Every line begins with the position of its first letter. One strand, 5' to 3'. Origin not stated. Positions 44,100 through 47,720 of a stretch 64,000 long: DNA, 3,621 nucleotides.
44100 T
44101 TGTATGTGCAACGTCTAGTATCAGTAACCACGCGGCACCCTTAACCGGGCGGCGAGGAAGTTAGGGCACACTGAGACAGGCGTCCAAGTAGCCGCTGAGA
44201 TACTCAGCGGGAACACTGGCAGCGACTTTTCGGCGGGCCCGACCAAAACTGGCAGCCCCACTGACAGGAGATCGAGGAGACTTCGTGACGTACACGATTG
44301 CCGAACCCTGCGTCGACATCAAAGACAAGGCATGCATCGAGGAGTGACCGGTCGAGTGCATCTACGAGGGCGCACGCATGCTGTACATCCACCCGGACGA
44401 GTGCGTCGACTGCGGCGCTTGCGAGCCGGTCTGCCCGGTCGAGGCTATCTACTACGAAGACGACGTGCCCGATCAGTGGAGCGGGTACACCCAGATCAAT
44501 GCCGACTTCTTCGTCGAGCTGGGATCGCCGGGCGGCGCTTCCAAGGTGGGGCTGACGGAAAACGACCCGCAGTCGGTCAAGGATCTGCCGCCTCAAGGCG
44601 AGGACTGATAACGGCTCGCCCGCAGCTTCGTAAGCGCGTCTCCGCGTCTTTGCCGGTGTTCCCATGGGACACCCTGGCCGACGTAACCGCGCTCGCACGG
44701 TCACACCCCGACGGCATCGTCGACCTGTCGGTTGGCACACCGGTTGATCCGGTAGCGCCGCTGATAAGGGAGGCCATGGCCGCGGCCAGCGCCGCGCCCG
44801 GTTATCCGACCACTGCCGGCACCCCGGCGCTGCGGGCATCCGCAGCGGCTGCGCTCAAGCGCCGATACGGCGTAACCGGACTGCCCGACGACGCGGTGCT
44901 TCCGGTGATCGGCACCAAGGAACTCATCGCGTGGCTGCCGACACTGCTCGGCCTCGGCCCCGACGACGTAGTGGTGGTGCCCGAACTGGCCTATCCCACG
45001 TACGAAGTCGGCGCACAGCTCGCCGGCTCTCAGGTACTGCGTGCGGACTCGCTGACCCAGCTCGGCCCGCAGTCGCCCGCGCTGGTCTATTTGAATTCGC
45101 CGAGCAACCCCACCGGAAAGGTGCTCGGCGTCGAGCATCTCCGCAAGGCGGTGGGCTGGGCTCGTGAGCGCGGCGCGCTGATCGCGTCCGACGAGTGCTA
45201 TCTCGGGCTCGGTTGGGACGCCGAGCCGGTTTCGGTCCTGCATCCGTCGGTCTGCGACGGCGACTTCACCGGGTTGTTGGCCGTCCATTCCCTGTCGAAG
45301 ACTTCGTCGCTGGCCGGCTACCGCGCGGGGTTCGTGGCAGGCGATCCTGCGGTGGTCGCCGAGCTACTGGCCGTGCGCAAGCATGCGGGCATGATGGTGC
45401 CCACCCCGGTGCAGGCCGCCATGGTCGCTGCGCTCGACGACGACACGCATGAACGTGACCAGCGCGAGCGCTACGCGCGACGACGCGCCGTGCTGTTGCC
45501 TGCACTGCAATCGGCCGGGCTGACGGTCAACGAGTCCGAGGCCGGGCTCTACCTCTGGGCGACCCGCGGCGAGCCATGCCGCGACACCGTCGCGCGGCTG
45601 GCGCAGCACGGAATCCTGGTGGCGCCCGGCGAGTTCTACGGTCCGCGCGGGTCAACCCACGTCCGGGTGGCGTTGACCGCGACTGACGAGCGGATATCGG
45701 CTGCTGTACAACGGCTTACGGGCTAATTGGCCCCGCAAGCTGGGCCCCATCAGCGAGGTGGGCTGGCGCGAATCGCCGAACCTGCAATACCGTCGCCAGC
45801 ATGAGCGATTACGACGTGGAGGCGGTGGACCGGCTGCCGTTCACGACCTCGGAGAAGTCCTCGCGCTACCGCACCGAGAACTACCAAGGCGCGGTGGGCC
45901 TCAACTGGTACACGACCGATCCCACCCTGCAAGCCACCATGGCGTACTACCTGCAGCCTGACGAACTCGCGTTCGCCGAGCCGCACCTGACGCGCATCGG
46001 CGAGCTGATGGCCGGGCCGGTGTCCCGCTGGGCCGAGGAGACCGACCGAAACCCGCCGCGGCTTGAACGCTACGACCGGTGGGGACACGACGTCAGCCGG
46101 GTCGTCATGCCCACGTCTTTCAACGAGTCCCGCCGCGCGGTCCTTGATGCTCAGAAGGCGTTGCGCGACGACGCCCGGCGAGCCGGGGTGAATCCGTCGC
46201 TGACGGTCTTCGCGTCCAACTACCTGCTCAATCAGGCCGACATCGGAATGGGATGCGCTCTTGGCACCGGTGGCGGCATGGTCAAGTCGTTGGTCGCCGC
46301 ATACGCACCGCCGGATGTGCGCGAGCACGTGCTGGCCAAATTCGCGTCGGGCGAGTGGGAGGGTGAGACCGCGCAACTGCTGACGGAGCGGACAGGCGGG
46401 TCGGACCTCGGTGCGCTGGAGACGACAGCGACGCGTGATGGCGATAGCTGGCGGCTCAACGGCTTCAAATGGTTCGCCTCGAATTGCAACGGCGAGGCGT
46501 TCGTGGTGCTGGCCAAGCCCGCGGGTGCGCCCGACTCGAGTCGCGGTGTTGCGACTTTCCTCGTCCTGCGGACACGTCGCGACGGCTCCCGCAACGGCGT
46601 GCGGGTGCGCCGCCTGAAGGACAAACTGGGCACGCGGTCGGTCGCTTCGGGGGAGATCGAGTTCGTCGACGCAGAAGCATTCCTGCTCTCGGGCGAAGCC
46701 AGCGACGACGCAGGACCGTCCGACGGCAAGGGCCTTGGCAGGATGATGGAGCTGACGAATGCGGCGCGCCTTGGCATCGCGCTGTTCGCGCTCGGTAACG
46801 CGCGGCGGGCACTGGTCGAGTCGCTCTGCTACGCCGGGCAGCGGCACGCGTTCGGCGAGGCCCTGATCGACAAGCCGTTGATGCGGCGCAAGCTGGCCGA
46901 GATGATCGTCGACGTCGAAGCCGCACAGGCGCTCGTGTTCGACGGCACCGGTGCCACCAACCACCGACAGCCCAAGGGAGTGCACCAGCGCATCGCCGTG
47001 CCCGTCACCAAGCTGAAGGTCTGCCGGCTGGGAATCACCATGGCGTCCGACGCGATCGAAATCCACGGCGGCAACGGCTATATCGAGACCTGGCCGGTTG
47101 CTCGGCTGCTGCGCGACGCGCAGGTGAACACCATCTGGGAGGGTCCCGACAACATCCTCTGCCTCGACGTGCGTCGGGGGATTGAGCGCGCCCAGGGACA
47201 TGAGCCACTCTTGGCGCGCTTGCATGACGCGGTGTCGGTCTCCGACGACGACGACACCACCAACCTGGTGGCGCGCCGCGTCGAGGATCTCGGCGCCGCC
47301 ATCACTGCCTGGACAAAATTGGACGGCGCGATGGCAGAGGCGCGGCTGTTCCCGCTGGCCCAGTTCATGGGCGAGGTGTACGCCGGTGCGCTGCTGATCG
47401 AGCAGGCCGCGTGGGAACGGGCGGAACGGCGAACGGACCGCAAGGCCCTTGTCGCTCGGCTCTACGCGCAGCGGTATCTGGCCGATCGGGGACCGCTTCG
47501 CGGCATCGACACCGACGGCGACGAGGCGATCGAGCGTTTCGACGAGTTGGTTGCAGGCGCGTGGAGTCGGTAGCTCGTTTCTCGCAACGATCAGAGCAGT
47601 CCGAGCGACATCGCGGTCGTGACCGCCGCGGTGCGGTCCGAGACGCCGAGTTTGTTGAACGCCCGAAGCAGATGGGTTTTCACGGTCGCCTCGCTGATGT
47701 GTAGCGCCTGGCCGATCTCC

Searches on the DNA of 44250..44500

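Call 42: search_rna_families(source=window, start=44250, end=44500, threshold=evalue, max_evalue=10)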
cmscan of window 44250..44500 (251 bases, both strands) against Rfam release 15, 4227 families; matches with E-value up to 10: 1.
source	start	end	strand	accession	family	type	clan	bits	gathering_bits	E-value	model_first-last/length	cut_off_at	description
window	44371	44421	+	RF01763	Guanidine-III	Cis-reg; riboswitch;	-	16.8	36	0.19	1-67/67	no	Guanidine-III riboswitch aptamer (yKKC-III)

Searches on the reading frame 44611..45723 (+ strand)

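Call 20: search_protein_families(library=pfam, proteins=[window:44611-45723:+], max_evalue=0.00001)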
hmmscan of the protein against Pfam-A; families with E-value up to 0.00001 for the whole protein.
window:44611-45723:+ (371 aa): 1 family
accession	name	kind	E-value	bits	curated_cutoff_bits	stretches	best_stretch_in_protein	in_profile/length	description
PF00155.27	Aminotran_1_2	-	7.2e-47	160.7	19.7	1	36-369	3-361/361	Aminotransferase class I and II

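Call 48: search_protein_families(library=ncbifam, proteins=[window:44611-45723:+], max_evalue=1e-10)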
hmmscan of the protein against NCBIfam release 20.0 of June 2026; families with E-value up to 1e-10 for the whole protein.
window:44611-45723:+ (371 aa): 53 families (the best 25 are shown)
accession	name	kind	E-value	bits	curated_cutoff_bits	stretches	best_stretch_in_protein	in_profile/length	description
TIGR03539.1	DapC_actino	equivalog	1.2e-182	606.9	355.65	1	14-370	1-357/357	succinyldiaminopimelate transaminase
TIGR03537.1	DapC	equivalog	4.4e-64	216.6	453.6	1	36-368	2-346/350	succinyldiaminopimelate transaminase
NF006756.0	PRK09276.1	subfamily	1e-57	195.9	507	1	13-370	10-383/387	LL-diaminopimelate aminotransferase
TIGR03540.1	DapC_direct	equivalog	1.1e-55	189.1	593.25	1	13-369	8-380/383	LL-diaminopimelate aminotransferase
TIGR03538.1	DapC_gpp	equivalog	1.8e-55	188.4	474.6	1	13-369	7-391/395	succinyldiaminopimelate transaminase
NF004611.0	PRK05942.1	equivalog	3.5e-49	167.8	628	1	13-369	14-386/394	aspartate aminotransferase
NF006604.0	PRK09148.1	equivalog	1.2e-46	159.5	648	1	14-367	11-383/406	LL-diaminopimelate aminotransferase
NF006033.0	PRK08175.1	equivalog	1.2e-44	152.9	647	1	13-368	15-389/407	alanine transaminase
NF005815.0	PRK07681.1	equivalog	2.3e-43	148.7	545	1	30-369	28-382/399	LL-diaminopimelate aminotransferase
NF004494.0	PRK05839.1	equivalog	5.6e-43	147.1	485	1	34-369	24-368/376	succinyldiaminopimelate transaminase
NF041364.1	GntC_guanitoxin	equivalog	1.1e-42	146.2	415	1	43-370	7-354/356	guanitoxin biosynthesis PLP-dependent (S)-gamma-hydroxy-L-arginine cyclodehydratase GntC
NF005977.0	PRK08068.1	subfamily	7.2e-41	140.7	494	1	27-369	26-383/391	transaminase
NF005613.0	PRK07366.1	equivalog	4.5e-37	128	486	1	24-370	20-385/391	LL-diaminopimelate aminotransferase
TIGR01140.1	L_thr_O3P_dcar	equivalog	7.7e-37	127.1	290.55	1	23-360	6-322/331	threonine-phosphate decarboxylase CobD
NF006387.0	PRK08636.1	equivalog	1.1e-36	126.8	675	1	156-367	176-392/403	LL-diaminopimelate aminotransferase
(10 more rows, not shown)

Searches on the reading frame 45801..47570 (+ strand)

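Call 48: search_protein_families(library=ncbifam, proteins=[window:45801-47570:+], max_evalue=1e-10)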
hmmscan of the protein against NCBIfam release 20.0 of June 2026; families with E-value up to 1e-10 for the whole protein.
window:45801-47570:+ (590 aa): 12 families
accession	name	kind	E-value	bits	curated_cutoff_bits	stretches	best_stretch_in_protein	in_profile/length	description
NF008594.0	PRK11561.1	equivalog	2.7e-59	200.9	545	1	194-480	184-458/540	isovaleryl-CoA dehydrogenase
NF042972.1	AcrlCoAredClosAcrC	equivalog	5.7e-34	117.4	640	1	161-455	93-370/378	acryloyl-CoA reductase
NF042439.1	SulpropCoADesulf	equivalog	1.5e-32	112.8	600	1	190-454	108-363/379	3-sulfinopropanoyl-CoA desulfinase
NF043006.1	CyhCrbnylCoADH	equivalog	8.5e-30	104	650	1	191-463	121-377/380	cyclohexane-1-carbonyl-CoA dehydrogenase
NF045552.1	GlutCoADH_Des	equivalog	5.7e-28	98.2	470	1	167-453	101-371/387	glutaryl-CoA dehydrogenase Acd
NF008997.0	PRK12341.1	equivalog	8.2e-27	94.2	537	1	191-455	121-370/382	acyl-CoA dehydrogenase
NF002885.1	PRK03354.1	equivalog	2.1e-22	79.7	540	1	174-462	105-374/378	crotonobetainyl-CoA dehydrogenase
NF052270.1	Staph_DH_FadE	equivalog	3e-22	78.9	600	1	137-459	89-391/400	acyl-CoA dehydrogenase FadE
NF058590.1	AcCoDHFadEBacil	equivalog_domain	5.8e-22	77.9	600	1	172-454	121-403/586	acyl-CoA dehydrogenase FadE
NF045652.1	ProlPCPDhRedW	equivalog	2.5e-21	75.9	650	1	169-459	99-371/376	L-prolyl-[peptidyl-carrier protein] dehydrogenase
TIGR03207.1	cyc_hxne_CoA_dh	equivalog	5.6e-20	71.4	575.35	1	162-454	90-364/372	cyclohexanecarboxyl-CoA dehydrogenase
NF053553.1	prodigi_MBC_PigA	equivalog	2.2e-17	63.3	500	1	165-452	100-370/381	prodigiosin MBC biosynthesis dehydrogenase PigA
